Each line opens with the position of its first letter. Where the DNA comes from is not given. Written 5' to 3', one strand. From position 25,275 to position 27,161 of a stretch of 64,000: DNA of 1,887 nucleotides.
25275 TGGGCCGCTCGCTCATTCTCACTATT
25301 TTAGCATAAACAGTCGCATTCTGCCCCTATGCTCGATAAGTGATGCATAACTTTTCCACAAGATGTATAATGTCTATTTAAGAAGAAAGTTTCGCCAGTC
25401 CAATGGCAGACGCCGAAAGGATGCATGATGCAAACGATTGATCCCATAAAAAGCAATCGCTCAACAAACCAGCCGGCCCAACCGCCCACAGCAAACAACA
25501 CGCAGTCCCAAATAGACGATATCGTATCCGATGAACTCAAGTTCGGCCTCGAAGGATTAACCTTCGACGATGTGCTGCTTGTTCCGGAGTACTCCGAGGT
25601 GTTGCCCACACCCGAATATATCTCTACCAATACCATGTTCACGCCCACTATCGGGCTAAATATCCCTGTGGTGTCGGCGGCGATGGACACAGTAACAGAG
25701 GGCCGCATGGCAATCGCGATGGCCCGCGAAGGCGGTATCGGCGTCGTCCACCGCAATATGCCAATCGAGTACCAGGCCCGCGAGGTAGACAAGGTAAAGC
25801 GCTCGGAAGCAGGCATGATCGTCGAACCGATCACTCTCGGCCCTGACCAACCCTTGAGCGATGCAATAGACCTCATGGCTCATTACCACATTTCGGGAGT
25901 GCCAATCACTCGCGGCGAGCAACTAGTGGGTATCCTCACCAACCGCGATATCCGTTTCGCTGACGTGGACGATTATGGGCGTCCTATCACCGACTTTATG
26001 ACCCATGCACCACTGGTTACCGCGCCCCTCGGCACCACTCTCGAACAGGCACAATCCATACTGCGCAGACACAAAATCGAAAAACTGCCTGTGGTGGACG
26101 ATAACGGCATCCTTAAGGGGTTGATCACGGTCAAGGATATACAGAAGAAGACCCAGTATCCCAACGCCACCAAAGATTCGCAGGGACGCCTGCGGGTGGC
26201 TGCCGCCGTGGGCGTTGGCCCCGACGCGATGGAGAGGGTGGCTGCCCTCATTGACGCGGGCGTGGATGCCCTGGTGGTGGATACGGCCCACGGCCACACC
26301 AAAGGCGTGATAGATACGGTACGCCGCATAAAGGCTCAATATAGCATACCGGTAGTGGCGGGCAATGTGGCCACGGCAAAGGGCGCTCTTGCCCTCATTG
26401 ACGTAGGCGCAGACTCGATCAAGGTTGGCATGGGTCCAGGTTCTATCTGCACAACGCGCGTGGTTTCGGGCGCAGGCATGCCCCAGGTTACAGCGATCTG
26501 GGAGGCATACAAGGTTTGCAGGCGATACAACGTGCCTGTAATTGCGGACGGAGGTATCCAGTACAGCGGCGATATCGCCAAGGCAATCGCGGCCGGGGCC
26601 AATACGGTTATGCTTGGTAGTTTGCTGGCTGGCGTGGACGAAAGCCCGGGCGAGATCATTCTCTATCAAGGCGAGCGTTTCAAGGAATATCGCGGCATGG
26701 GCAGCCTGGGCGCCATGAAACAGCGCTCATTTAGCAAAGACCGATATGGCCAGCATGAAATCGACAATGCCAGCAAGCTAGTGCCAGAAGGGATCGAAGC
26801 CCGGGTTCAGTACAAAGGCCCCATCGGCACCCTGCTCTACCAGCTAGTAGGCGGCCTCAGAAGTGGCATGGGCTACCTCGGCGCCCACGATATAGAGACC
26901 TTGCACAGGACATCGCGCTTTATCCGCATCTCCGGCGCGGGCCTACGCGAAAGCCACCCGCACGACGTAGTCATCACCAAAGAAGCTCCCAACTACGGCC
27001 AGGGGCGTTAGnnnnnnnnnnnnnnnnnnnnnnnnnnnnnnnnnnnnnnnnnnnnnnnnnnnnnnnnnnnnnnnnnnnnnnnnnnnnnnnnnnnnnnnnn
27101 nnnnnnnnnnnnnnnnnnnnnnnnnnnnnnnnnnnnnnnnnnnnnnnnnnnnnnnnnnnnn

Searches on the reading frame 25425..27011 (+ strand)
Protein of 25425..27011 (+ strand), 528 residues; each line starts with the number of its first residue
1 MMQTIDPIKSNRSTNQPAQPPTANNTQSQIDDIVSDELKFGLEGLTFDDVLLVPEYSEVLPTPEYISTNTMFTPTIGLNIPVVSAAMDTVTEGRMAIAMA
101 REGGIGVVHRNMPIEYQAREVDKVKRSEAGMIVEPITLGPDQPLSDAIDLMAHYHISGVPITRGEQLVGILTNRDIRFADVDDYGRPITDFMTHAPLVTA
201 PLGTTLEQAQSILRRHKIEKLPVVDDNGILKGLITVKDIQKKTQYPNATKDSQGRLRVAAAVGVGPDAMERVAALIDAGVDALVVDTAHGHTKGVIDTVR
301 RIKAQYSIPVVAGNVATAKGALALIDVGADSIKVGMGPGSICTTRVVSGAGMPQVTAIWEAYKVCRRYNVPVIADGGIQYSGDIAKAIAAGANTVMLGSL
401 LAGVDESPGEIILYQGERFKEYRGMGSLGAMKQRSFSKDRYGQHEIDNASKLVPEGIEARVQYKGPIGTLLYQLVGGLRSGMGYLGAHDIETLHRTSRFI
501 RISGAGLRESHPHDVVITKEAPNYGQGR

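Call 63: search_protein_families(library=pfam, proteins=[window:25425-27011:+], max_evalue=0.00001)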
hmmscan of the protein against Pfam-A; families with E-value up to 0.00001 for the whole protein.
window:25425-27011:+ (528 aa): 4 families
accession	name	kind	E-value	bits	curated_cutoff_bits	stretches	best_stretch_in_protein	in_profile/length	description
PF00478.31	IMPDH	-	4.7e-160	532.7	25.6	1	44-513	1-345/345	IMP dehydrogenase / GMP reductase domain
PF00571.33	CBS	-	3.1e-25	88.7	24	2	189-241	2-53/57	CBS domain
PF01070.24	FMN_dh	-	1.5e-08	34.5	24.9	1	295-399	206-303/350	FMN-dependent dehydrogenase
PF03060.21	NMO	-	1.7e-08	34.7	28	0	264-409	98-233/331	Nitronate monooxygenase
